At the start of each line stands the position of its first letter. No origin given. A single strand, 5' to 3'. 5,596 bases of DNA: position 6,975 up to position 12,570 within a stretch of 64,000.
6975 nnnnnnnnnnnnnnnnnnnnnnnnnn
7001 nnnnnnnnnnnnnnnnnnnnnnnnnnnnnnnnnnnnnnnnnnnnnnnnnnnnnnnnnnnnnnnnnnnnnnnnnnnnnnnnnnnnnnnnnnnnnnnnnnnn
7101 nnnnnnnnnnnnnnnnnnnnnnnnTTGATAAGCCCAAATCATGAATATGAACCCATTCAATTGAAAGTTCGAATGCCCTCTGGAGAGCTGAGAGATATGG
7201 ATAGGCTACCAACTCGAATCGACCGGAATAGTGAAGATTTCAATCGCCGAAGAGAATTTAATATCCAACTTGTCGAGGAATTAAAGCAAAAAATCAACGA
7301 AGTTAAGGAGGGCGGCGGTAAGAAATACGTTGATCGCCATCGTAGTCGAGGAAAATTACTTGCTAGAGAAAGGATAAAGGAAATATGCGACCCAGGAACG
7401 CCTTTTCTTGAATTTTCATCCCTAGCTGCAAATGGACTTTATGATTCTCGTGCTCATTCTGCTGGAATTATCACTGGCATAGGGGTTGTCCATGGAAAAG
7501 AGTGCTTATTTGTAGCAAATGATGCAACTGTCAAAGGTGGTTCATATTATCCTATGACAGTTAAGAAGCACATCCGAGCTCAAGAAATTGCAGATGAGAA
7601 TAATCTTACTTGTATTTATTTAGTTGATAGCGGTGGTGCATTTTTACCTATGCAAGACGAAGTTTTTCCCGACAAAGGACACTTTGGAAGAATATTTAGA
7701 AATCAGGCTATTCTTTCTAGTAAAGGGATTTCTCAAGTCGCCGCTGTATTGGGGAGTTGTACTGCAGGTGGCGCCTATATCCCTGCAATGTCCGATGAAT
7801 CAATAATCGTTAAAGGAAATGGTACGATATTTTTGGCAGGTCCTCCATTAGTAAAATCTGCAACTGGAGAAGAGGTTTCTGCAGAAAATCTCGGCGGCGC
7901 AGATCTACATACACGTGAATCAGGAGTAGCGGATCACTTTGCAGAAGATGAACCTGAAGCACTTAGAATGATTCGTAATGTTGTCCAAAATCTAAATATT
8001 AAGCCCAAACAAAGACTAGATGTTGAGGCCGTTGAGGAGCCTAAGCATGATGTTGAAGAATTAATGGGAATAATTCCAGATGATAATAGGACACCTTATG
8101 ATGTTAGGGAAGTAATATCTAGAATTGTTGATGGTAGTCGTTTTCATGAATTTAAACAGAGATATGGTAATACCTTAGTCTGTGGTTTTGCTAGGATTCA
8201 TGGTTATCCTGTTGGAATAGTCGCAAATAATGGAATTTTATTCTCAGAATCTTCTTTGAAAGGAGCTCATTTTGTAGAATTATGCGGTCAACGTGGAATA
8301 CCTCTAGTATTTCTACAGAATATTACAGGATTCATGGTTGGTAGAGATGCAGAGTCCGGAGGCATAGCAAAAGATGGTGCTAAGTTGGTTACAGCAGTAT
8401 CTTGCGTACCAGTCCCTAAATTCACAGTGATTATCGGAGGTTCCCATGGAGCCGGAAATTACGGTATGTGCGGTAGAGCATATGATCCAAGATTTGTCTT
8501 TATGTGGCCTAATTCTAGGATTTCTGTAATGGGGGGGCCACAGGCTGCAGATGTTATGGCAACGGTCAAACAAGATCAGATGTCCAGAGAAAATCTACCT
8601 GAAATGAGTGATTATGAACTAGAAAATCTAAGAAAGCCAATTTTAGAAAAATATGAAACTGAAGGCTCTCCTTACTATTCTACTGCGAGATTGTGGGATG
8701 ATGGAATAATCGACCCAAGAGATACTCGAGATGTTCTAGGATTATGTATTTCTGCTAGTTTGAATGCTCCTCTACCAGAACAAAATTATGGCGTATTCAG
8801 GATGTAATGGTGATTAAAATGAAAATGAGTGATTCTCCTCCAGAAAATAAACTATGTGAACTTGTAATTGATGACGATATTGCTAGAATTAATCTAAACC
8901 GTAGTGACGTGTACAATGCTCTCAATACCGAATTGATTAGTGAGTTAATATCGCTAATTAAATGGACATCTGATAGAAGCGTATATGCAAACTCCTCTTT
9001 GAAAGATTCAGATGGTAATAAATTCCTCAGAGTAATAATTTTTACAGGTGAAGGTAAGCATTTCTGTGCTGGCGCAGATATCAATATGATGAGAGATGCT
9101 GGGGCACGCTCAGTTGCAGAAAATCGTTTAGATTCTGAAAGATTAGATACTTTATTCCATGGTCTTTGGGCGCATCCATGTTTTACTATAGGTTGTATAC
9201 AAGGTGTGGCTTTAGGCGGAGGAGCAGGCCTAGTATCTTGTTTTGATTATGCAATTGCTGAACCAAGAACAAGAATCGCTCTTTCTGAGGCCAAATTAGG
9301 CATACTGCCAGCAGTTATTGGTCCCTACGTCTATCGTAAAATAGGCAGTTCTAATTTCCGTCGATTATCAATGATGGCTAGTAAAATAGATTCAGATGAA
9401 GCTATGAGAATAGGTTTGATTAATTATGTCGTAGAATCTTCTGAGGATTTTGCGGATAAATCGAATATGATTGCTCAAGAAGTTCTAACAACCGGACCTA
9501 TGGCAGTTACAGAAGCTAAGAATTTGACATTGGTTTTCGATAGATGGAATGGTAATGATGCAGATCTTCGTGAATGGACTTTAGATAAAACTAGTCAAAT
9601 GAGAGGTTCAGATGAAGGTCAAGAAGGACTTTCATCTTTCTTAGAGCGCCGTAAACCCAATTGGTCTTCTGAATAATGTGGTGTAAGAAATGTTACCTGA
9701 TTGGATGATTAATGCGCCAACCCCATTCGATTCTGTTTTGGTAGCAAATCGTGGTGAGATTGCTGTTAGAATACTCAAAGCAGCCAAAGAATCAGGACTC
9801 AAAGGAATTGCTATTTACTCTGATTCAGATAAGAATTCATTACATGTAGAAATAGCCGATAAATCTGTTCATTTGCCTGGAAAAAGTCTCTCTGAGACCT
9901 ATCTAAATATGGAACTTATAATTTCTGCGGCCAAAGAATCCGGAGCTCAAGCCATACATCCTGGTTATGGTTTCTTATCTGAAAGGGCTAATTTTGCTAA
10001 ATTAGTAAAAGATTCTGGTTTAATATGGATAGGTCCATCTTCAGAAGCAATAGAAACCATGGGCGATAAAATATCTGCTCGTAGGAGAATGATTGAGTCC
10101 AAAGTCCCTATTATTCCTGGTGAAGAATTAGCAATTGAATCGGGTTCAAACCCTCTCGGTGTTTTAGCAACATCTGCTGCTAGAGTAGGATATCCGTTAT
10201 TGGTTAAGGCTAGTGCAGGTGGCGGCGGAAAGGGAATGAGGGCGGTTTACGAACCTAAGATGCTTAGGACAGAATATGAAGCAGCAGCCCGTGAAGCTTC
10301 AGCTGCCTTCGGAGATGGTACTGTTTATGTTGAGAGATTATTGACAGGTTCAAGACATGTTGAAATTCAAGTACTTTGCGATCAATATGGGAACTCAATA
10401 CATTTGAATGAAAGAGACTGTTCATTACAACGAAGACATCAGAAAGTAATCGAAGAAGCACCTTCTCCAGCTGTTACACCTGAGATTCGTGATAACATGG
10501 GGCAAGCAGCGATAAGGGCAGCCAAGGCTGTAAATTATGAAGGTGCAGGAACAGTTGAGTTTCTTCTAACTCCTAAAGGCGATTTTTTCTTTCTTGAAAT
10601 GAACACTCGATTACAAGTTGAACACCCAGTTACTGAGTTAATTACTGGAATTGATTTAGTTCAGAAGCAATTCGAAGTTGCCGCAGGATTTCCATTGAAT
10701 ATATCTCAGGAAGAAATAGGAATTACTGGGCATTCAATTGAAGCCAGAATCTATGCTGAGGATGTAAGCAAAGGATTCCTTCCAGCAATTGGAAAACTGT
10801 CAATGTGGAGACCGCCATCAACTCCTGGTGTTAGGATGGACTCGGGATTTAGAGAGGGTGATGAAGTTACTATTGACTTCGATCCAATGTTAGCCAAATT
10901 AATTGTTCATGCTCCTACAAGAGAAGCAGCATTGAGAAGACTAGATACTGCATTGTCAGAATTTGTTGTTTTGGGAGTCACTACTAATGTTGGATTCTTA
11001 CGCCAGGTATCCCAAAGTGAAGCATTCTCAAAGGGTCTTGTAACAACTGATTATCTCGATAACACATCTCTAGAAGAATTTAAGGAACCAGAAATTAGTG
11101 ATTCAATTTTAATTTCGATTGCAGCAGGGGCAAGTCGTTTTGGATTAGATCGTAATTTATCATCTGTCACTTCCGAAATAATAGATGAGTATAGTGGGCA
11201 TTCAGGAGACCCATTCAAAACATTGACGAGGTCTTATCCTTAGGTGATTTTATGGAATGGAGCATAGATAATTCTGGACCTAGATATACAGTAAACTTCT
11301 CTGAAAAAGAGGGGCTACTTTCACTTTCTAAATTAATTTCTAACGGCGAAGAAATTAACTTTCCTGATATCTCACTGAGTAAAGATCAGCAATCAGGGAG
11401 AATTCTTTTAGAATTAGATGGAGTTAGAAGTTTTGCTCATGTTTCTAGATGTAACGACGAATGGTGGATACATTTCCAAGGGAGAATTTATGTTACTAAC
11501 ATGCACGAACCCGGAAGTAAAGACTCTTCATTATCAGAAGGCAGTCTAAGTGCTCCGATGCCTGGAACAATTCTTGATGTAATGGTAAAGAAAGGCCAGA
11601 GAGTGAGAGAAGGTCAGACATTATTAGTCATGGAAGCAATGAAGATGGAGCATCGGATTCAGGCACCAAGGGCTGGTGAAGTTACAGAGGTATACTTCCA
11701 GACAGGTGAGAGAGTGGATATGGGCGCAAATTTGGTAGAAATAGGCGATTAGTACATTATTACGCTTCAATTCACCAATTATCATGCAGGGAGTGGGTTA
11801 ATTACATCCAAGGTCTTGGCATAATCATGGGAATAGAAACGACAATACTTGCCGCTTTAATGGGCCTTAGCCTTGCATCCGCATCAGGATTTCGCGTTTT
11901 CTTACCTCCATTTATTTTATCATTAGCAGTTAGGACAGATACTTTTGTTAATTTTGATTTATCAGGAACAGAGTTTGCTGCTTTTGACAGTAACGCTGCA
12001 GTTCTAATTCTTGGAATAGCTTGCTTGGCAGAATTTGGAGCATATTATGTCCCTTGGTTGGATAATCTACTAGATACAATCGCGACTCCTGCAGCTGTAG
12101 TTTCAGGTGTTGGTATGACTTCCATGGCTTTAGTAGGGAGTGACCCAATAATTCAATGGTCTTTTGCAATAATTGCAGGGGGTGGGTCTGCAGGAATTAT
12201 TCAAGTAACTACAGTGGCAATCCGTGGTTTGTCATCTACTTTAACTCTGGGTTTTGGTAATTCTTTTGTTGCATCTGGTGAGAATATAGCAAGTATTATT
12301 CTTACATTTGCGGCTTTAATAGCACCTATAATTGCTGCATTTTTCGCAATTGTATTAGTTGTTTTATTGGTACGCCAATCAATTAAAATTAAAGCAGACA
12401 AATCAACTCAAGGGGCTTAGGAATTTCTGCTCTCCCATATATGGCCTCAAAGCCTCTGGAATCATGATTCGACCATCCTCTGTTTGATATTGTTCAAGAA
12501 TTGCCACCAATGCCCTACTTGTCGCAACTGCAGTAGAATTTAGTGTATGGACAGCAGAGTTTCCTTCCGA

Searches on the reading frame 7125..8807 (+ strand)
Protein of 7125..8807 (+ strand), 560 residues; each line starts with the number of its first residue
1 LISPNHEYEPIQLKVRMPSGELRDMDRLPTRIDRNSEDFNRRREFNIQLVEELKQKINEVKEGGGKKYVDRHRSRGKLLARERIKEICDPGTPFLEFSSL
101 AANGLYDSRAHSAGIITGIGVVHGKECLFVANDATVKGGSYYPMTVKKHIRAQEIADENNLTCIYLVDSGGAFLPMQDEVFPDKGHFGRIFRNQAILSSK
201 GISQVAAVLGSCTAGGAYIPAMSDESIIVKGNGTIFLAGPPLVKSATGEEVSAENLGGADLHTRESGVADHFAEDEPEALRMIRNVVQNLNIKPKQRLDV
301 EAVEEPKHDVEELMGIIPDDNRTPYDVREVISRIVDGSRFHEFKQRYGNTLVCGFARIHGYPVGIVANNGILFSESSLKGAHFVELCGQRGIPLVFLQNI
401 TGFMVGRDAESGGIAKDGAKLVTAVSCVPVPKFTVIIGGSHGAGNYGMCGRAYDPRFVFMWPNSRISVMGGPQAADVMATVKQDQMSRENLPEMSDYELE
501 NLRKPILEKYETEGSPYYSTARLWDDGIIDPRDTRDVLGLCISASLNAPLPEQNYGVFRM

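Call 47: search_protein_families(library=pfam, proteins=[window:7125-8807:+], max_evalue=0.0001)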
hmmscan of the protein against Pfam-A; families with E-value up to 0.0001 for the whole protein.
window:7125-8807:+ (560 aa): 2 families
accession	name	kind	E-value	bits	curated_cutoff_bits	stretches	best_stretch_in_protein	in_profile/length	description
PF01039.27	Carboxyl_trans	-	5.6e-152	507.2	22.3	1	72-550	2-483/493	Carboxyl transferase domain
PF03255.19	ACCA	-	7.6e-09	35.6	23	0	113-228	92-212/310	Acetyl co-enzyme A carboxylase carboxyltransferase-like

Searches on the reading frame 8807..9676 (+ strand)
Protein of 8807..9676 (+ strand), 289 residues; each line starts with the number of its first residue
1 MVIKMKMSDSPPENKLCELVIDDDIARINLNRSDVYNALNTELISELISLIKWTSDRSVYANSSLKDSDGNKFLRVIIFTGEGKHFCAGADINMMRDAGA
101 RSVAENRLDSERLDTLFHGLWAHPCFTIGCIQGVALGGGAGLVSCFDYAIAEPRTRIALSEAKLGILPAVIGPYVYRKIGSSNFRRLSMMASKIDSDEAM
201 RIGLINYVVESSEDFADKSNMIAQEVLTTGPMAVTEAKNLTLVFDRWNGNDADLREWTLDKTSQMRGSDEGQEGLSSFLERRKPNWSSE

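Call 47: search_protein_families(library=pfam, proteins=[window:8807-9676:+], max_evalue=0.0001)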
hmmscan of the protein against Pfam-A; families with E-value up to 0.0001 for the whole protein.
window:8807-9676:+ (289 aa): 2 families
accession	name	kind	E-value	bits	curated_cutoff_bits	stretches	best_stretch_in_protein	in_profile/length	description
PF00378.25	ECH_1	-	1.6e-40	139.5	27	1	23-288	4-250/251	Enoyl-CoA hydratase/isomerase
PF16113.10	ECH_2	-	6.2e-21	75.7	27.2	1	26-213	2-176/335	Enoyl-CoA hydratase/isomerase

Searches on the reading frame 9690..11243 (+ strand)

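Call 47: search_protein_families(library=pfam, proteins=[window:9690-11243:+], max_evalue=0.0001)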
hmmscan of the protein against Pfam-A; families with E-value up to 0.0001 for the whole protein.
window:9690-11243:+ (517 aa): 4 families
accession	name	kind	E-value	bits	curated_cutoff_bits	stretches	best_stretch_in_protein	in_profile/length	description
PF02786.22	CPSase_L_D2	-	6.4e-71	238.7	19.8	1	126-337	1-209/211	Carbamoyl-phosphate synthase L chain, ATP binding domain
PF00289.28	Biotin_carb_N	-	1.4e-42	145.1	25.5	1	13-121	2-110/110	Biotin carboxylase, N-terminal domain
PF02785.25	Biotin_carb_C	-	6.2e-37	126.4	32.4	1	351-457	1-107/108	Biotin carboxylase C-terminal domain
PF07478.18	Dala_Dala_lig_C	-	4.2e-11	43.2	24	1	159-306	28-174/204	D-ala D-ala ligase C-terminus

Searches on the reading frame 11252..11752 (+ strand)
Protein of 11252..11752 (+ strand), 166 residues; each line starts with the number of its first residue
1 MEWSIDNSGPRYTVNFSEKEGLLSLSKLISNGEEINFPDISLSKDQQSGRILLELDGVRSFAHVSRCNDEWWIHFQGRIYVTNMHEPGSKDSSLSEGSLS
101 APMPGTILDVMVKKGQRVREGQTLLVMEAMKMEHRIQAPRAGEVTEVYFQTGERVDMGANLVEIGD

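Call 47: search_protein_families(library=pfam, proteins=[window:11252-11752:+], max_evalue=0.0001)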
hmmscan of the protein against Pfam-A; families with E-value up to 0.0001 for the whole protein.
window:11252-11752:+ (166 aa): 4 families
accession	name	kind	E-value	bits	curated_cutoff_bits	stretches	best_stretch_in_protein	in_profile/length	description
PF00364.28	Biotin_lipoyl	-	5.8e-19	68.1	22.1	1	99-164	3-73/73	Biotin-requiring enzyme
PF13437.12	HlyD_3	-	1.9e-07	32.2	22.2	0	99-128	2-31/106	HlyD family secretion protein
PF13533.13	Biotin_lipoyl_2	-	2.1e-07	31.1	29.8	1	99-127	3-31/32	Biotin-lipoyl like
PF16576.10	HlyD_D23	-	9.1e-06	25.5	30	0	97-128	109-140/214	Barrel-sandwich domain of CusB or HlyD membrane-fusion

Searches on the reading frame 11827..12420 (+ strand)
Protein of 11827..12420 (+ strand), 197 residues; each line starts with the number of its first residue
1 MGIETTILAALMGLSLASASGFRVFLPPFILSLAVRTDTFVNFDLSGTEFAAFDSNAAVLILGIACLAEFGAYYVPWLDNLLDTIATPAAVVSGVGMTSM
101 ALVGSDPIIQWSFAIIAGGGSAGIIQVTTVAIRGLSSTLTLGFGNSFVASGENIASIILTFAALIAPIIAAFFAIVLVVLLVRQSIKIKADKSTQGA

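Call 48: search_protein_families(library=pfam, proteins=[window:11827-12420:+], max_evalue=0.0001)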
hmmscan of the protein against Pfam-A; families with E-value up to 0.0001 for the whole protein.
window:11827-12420:+ (197 aa): 1 family
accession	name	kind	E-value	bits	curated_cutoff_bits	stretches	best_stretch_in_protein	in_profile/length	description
PF13548.11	DUF4126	-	9.5e-40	136.6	27.5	1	11-183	2-171/175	Domain of unknown function (DUF4126)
